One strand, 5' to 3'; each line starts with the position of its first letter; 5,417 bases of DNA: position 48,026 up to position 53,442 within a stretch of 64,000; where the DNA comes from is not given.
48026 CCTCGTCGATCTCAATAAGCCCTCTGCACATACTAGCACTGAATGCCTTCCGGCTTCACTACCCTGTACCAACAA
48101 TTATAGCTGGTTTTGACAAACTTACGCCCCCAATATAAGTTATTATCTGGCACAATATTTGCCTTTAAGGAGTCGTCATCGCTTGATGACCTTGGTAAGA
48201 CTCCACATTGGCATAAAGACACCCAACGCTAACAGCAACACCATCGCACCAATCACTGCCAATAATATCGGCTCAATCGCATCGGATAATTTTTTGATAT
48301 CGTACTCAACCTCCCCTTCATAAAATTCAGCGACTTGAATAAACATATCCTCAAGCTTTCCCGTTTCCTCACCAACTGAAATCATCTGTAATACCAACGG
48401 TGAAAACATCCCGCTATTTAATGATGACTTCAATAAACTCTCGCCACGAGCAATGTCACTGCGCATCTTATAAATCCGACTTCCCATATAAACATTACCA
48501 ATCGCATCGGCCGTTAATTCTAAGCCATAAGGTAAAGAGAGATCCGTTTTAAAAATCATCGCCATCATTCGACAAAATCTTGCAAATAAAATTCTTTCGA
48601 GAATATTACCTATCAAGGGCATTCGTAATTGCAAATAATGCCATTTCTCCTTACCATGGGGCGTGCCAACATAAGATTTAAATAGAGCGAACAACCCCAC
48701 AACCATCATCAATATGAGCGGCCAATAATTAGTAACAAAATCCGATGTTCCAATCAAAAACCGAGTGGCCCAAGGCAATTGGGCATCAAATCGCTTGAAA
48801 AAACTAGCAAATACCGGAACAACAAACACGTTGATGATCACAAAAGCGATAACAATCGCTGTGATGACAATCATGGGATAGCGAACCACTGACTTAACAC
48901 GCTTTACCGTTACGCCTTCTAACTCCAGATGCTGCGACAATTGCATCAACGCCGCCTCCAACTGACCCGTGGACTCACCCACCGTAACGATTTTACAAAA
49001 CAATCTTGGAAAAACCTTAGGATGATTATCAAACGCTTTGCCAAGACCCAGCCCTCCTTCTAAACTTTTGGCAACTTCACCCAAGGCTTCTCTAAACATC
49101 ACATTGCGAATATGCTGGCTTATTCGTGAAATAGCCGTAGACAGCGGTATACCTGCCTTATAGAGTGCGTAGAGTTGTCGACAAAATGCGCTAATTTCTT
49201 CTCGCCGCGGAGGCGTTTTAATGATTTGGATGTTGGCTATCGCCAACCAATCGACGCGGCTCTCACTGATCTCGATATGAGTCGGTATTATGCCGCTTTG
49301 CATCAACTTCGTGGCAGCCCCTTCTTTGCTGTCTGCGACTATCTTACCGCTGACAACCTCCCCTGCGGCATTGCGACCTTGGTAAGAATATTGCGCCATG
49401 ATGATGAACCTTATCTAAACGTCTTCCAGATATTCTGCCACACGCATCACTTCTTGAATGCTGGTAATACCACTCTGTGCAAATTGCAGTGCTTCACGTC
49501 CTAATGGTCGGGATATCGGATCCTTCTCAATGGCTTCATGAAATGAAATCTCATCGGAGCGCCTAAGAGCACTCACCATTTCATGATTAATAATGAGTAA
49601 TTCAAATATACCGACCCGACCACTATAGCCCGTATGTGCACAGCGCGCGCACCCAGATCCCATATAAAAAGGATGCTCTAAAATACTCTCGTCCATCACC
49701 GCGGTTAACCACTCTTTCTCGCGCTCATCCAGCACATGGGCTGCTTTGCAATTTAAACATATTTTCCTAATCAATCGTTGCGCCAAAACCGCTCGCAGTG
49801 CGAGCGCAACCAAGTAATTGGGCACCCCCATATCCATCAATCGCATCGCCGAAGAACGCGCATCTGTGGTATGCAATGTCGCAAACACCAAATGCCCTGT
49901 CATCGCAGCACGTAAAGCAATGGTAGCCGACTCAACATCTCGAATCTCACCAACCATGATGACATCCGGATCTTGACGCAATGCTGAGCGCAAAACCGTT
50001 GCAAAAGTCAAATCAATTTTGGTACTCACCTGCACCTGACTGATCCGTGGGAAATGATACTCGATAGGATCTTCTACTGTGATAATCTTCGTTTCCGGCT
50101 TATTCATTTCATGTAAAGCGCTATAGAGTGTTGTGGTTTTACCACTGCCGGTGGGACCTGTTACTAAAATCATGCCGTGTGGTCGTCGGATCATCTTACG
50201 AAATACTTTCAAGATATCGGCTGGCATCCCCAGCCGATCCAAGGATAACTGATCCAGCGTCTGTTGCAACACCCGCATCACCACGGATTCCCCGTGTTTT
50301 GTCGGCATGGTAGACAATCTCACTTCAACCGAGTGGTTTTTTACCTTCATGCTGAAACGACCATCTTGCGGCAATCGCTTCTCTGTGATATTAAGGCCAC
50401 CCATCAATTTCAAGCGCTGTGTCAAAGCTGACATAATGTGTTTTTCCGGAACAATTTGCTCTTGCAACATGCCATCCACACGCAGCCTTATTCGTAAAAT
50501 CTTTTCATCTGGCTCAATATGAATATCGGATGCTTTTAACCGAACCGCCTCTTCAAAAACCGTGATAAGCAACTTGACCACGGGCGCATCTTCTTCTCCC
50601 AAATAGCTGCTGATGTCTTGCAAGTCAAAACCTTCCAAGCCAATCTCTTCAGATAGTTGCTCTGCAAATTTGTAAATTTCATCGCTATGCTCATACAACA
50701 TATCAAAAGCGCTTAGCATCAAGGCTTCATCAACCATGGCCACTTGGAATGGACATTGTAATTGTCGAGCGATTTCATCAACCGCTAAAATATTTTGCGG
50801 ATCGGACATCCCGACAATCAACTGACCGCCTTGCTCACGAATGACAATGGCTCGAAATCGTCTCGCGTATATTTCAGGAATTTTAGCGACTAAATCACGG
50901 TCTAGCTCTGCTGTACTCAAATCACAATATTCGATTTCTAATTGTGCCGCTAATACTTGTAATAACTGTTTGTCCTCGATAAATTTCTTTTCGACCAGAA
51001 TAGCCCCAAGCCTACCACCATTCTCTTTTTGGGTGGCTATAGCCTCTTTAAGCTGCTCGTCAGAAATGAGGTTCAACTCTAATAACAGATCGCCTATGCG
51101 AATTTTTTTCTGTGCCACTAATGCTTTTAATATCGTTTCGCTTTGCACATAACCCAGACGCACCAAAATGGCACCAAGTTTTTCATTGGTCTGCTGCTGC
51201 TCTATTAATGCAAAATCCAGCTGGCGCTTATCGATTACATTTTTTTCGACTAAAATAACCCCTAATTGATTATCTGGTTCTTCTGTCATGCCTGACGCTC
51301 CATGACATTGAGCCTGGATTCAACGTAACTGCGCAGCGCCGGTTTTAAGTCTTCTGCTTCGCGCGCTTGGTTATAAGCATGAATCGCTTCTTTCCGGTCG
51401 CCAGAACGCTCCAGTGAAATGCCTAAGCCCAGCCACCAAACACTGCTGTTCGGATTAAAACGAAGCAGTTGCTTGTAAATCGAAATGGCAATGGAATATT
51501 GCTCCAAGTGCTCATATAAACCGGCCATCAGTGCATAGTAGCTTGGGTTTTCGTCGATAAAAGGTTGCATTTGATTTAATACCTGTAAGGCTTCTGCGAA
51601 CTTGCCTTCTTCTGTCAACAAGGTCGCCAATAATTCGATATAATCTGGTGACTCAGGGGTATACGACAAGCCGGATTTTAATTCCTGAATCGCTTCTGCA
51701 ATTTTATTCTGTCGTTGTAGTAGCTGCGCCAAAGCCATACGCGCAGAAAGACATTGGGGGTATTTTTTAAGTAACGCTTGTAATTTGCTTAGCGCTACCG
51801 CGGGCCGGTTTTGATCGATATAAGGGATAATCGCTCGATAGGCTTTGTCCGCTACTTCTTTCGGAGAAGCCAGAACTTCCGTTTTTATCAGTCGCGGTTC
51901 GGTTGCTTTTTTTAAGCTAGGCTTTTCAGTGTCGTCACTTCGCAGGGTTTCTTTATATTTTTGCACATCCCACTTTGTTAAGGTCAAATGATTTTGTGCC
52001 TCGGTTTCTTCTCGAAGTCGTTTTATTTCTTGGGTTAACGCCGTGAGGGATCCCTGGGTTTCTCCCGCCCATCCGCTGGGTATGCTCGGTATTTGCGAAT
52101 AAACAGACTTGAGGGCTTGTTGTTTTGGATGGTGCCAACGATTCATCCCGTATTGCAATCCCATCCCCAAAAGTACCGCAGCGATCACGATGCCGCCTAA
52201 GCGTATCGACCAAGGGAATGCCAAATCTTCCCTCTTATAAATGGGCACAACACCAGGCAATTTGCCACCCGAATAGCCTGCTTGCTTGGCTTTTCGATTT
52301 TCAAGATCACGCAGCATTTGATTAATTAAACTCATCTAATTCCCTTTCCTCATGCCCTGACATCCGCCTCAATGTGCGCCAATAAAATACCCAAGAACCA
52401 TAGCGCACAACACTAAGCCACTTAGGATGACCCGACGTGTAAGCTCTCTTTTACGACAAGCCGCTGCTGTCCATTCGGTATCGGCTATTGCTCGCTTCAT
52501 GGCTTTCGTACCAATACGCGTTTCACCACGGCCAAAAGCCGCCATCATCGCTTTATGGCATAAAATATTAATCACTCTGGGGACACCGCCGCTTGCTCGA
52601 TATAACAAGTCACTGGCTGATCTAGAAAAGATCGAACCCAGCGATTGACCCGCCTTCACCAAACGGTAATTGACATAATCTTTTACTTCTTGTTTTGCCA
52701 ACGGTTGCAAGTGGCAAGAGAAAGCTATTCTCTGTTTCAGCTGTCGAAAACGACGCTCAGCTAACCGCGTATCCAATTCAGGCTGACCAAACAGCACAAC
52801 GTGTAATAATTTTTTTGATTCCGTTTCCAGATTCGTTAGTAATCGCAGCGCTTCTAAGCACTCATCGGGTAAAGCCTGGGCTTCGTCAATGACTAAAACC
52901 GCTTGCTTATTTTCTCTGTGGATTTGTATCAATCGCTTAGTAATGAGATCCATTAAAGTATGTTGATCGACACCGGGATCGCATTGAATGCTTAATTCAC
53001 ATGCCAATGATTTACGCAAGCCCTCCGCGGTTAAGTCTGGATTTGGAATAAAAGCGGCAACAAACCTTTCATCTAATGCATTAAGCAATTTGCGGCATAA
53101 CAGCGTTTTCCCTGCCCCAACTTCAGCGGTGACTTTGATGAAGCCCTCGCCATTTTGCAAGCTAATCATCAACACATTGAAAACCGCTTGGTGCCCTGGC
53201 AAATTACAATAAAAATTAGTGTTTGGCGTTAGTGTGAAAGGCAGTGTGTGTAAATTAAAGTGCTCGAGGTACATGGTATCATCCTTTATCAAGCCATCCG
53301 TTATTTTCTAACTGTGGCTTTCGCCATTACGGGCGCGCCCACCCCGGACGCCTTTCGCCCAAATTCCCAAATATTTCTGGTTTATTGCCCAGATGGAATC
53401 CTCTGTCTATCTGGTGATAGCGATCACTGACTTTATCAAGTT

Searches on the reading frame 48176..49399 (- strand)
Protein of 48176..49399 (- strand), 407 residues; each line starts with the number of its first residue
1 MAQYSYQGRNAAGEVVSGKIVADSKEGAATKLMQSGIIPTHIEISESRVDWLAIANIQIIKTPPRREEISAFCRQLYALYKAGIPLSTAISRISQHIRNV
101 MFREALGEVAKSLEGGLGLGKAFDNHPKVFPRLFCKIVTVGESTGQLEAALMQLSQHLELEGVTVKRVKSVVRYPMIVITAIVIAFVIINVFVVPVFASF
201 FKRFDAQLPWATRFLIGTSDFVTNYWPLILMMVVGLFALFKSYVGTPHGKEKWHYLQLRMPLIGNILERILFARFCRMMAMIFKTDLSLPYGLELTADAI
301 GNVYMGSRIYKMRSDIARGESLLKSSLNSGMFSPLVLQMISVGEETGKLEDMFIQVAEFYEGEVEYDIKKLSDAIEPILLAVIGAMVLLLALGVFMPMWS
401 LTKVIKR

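Call 34: search_protein_families(library=pfam, proteins=[window:48176-49399:-], max_evalue=0.00001)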
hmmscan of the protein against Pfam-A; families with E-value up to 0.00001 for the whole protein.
window:48176-49399:- (407 aa): 1 family
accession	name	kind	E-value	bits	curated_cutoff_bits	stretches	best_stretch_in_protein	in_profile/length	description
PF00482.28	T2SSF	-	1.1e-48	164.8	25.2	2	72-195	1-125/125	Type II secretion system (T2SS), protein F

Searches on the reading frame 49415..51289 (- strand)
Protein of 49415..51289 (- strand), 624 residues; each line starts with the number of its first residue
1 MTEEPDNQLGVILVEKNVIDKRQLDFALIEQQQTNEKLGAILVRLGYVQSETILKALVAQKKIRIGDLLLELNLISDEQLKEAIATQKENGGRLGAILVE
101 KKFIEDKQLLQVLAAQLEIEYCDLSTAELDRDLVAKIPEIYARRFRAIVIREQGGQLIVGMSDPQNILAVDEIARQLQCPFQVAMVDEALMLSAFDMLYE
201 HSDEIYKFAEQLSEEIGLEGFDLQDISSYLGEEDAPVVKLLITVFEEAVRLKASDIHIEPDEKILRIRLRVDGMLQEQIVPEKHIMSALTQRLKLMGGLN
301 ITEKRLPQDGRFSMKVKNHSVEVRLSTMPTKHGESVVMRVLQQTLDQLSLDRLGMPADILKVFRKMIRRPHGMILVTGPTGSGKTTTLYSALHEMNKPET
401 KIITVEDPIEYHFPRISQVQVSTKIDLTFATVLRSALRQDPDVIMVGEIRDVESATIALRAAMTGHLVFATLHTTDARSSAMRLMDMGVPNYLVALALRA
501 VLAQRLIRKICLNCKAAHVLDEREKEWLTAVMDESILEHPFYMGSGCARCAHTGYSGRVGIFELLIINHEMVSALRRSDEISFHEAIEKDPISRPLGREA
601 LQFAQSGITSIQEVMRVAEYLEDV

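Call 34: search_protein_families(library=pfam, proteins=[window:49415-51289:-], max_evalue=0.00001)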
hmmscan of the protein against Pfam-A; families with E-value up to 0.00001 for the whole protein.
window:49415-51289:- (624 aa): 3 families
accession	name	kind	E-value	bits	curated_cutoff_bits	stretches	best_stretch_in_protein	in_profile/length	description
PF00437.27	T2SSE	-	5.2e-129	430.5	24.9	1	232-616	3-370/370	Type II/IV secretion system protein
PF05157.20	MshEN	-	5.3e-14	52.4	23.1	1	118-203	2-88/90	MshEN domain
PF25199.1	nSTAND_NTPase5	-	8.4e-06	26.1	34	0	368-421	38-92/145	Novel STAND NTPase 5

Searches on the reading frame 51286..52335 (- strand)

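Call 34: search_protein_families(library=pfam, proteins=[window:51286-52335:-], max_evalue=0.00001)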
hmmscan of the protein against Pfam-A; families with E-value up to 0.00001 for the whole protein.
window:51286-52335:- (349 aa): 20 families
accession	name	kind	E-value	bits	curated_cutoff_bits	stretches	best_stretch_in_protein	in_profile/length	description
PF14559.12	TPR_19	-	1.1e-19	70.9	25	1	173-238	2-67/68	Tetratricopeptide repeat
PF13432.12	TPR_16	-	4.1e-16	59.5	32.7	1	172-220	7-55/65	Tetratricopeptide repeat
PF13428.12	TPR_14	-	2.2e-14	53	23.5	0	266-305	3-42/44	Tetratricopeptide repeat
PF07719.23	TPR_2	-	1.2e-13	50.5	27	0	301-326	4-29/34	Tetratricopeptide repeat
PF12895.13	ANAPC3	-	1.2e-09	38.7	27.2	0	224-288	17-80/82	Anaphase-promoting complex, cyclosome, subunit 3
PF13424.12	TPR_12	-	4e-09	37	30.1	0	270-326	9-73/77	Tetratricopeptide repeat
PF13181.12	TPR_8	-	1.6e-08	34.5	25.7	0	265-296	2-33/34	Tetratricopeptide repeat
PF00515.34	TPR_1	-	8.3e-08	32.2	27.8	0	301-325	4-28/34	Tetratricopeptide repeat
PF13371.12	TPR_9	-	1.9e-07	31.4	35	0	172-231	5-64/73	Tetratricopeptide repeat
PF20308.4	TPR-S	-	2.6e-07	31.6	27.6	1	214-327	4-88/102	Tetratricopeptide Repeats-Sensor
PF09976.15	TPR_21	-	3.8e-07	30.5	25.5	0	160-257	37-140/193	Tetratricopeptide repeat-like domain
PF13174.12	TPR_6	-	5.4e-07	30.3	26.3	0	270-297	6-33/33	Tetratricopeptide repeat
PF13176.12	TPR_7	-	1.4e-06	28.4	27.9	0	268-291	3-26/36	Tetratricopeptide repeat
PF13431.12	TPR_17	-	1.6e-06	28.3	24.4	0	222-251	5-34/34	Tetratricopeptide repeat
PF13414.12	TPR_11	-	2e-06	27.8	26.8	0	209-232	7-30/42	TPR repeat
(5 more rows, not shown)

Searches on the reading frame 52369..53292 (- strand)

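Call 34: search_protein_families(library=pfam, proteins=[window:52369-53292:-], max_evalue=0.00001)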
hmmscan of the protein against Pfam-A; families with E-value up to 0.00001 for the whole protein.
window:52369-53292:- (307 aa): 2 families
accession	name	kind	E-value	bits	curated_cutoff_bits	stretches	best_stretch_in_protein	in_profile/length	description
PF13401.12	AAA_22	-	1.6e-28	100.1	27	1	48-177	4-130/130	AAA domain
PF13191.12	AAA_16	-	3.8e-07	31.2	32.6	1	50-162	25-164/167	AAA ATPase domain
